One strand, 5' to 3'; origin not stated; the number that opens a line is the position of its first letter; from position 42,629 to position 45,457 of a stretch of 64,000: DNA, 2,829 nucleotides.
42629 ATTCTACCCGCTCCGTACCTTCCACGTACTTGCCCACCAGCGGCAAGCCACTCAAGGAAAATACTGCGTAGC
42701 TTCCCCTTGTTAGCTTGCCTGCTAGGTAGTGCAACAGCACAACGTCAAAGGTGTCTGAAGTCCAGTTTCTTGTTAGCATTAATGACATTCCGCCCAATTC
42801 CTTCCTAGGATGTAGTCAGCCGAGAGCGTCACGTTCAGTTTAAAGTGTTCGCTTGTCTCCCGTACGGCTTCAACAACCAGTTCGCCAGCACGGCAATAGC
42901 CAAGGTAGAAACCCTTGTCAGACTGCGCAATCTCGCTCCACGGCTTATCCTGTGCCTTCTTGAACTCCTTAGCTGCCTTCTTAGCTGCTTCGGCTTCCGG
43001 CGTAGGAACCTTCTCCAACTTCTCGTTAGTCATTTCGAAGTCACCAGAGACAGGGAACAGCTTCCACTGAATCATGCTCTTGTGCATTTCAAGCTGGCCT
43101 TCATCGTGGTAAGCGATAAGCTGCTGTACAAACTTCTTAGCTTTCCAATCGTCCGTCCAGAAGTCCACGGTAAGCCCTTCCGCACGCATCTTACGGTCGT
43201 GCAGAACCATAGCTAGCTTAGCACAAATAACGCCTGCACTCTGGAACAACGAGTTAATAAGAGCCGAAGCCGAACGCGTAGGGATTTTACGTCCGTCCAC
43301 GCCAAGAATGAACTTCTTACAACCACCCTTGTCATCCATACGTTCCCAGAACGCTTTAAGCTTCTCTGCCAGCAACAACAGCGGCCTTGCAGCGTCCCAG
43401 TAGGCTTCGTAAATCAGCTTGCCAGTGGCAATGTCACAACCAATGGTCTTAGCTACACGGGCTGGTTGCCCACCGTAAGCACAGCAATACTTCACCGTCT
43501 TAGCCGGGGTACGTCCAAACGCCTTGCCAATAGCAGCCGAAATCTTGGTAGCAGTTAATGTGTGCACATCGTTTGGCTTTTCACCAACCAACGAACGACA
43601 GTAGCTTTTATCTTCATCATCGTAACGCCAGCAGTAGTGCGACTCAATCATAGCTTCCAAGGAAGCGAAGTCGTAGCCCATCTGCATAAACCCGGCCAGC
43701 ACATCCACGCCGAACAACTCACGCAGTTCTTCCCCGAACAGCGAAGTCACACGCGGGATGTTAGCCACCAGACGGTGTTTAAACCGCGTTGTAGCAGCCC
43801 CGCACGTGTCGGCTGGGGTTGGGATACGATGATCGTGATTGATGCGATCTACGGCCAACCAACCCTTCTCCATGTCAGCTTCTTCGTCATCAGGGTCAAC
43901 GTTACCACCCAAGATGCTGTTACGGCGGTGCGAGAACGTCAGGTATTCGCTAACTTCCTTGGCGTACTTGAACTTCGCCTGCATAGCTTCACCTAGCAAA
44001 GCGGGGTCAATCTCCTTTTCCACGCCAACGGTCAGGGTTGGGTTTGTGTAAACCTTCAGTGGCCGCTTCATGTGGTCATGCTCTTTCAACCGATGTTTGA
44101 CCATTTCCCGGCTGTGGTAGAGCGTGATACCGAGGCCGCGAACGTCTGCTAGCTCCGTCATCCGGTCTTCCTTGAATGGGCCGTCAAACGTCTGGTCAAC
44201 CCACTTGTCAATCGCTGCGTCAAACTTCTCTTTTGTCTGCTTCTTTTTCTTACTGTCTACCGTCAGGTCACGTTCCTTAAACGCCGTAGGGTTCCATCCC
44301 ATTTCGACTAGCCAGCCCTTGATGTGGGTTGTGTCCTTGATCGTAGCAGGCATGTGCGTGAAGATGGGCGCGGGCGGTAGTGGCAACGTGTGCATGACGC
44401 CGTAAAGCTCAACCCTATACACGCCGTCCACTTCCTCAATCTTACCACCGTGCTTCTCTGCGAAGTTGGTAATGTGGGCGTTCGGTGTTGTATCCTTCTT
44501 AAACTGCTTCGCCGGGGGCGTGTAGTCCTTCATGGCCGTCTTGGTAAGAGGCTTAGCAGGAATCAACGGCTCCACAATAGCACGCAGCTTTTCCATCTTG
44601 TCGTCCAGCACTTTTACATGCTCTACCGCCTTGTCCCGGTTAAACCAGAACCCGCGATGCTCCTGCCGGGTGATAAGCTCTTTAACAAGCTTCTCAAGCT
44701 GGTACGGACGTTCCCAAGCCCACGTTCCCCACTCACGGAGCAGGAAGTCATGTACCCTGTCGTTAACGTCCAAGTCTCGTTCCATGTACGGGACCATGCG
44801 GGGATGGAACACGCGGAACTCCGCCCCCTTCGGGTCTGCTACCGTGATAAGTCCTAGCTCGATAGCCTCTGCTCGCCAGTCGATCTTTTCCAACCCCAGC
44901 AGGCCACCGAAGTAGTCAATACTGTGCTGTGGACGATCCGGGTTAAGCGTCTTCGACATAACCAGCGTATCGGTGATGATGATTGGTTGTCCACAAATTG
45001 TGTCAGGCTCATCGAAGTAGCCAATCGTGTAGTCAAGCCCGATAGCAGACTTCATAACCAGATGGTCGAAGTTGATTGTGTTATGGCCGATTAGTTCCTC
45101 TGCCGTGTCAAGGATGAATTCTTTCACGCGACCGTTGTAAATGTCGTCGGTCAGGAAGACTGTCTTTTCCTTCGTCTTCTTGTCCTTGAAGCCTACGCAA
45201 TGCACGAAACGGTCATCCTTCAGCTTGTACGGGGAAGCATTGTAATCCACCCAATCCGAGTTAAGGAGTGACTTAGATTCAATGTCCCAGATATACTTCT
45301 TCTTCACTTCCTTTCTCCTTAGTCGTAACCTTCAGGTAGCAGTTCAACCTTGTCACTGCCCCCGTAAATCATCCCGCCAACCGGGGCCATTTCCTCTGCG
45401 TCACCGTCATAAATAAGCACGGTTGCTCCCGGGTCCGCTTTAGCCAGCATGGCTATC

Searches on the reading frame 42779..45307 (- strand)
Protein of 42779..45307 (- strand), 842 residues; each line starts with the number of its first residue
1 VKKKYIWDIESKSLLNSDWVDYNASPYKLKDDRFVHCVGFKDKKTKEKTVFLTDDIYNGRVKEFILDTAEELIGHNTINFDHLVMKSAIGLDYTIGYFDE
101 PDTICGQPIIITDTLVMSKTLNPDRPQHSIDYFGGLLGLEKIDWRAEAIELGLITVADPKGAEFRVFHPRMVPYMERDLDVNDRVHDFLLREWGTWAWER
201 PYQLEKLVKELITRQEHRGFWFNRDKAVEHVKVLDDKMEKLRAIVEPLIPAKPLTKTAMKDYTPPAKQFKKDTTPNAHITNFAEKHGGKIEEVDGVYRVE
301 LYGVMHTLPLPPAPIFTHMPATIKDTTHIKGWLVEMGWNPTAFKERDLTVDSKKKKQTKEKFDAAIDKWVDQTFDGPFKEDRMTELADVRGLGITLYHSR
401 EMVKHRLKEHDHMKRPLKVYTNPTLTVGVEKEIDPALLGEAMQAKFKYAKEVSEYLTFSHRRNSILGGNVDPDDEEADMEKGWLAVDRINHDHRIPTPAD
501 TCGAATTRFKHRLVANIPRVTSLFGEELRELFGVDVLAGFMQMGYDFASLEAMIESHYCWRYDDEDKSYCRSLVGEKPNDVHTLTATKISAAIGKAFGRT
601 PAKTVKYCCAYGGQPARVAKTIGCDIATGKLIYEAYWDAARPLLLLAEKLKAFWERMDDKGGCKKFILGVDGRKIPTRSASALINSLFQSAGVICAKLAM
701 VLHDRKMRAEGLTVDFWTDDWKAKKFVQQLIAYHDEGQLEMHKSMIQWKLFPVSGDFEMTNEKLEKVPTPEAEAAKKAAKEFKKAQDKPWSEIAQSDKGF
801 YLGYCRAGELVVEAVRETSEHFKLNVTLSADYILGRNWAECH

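Call 12: search_protein_families(library=pfam, proteins=[window:42779-45307:-], max_evalue=0.01)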
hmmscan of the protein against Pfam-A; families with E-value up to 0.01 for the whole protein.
window:42779-45307:- (842 aa): 1 family
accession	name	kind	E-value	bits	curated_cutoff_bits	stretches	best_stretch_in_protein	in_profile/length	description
PF00476.26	DNA_pol_A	-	4.5e-10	39.5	34.3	1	490-746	101-346/381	DNA polymerase family A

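Call 47: search_dna_similar(query=window:42779-45307:-, collection=phages, mode=protein, max_rows=12)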
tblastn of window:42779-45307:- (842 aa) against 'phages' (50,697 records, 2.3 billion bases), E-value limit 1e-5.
Records with a match: 2646; places in all: 2655; records where one place covers at least 80% of the query: 502.
Best place of each record, by identity: <60% 2646.
By first word of the organism name: Escherichia 668; Klebsiella 501; Pseudomonas 459; Vibrio 219; Salmonella 126; Yersinia 58; Erwinia 45; Pectobacterium 43; Pelagibacter 36; Enterobacter 32; and 72 more.
By host as written in the record: - 446; Escherichia coli 252; Klebsiella pneumoniae 242; Pseudomonas aeruginosa 115; Pseudomonas aeruginosa PAO1 44; Vibrio cholerae 42; Escherichia coli K-12 MG1655 32; Klebsiella pneumoniae 135080 32; and 599 more.
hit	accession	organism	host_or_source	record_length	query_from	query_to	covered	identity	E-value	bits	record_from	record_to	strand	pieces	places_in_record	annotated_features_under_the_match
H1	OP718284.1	Aeromonas phage vB_AceP_PAc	Aeromonas caviae AC-CY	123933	8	842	99%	51.3%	0e+0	788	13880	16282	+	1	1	putative DNA polymerase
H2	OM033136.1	Aeromonas phage phiA047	Aeromonas sp.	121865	8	842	99%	50.5%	0e+0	783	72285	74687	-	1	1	putative DNA polymerase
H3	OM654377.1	Pseudaeromonas phage vB_PpeM_ KLEP7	Pseudaeromonas pectinilytica strain ...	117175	8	842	99%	48.9%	0e+0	748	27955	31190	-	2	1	DNA polymerase (x2) | HNH endonuclease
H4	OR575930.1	Pseudomonas phage vB_PseuGesM_254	Pseudomonas gessardii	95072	2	842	100%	48.1%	0e+0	796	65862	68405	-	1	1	DNA polymerase I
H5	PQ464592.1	Pseudomonas phage Boevelstad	Pseudomonas poae B04_10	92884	2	842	100%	47.0%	0e+0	781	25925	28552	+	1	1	DNA polymerase I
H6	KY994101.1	Pseudomonas phage vB_PaeM_G1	Pseudomonas aeruginosa DLG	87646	2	842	100%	46.2%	0e+0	732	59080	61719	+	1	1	putative DNA polymerase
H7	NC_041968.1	Pseudomonas phage vB_PaeM_G1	Pseudomonas aeruginosa DLG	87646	2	842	100%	46.2%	0e+0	732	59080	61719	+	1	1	DNA polymerase I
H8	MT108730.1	Pseudomonas phage Epa24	Pseudomonas sp.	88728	2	842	100%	46.1%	0e+0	732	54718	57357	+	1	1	hypothetical protein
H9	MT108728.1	Pseudomonas phage Epa17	Pseudomonas sp.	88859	2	842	100%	46.1%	0e+0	732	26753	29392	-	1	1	hypothetical protein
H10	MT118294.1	Pseudomonas phage Epa16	Pseudomonas sp.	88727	2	842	100%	46.1%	0e+0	732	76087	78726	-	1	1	hypothetical protein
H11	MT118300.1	Pseudomonas phage Epa26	Pseudomonas sp.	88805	2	842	100%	46.1%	0e+0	732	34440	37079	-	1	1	hypothetical protein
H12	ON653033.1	Pseudomonas phage PH826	Pseudomonas aeruginosa PA003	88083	2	842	100%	46.1%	0e+0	732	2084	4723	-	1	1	hypothetical protein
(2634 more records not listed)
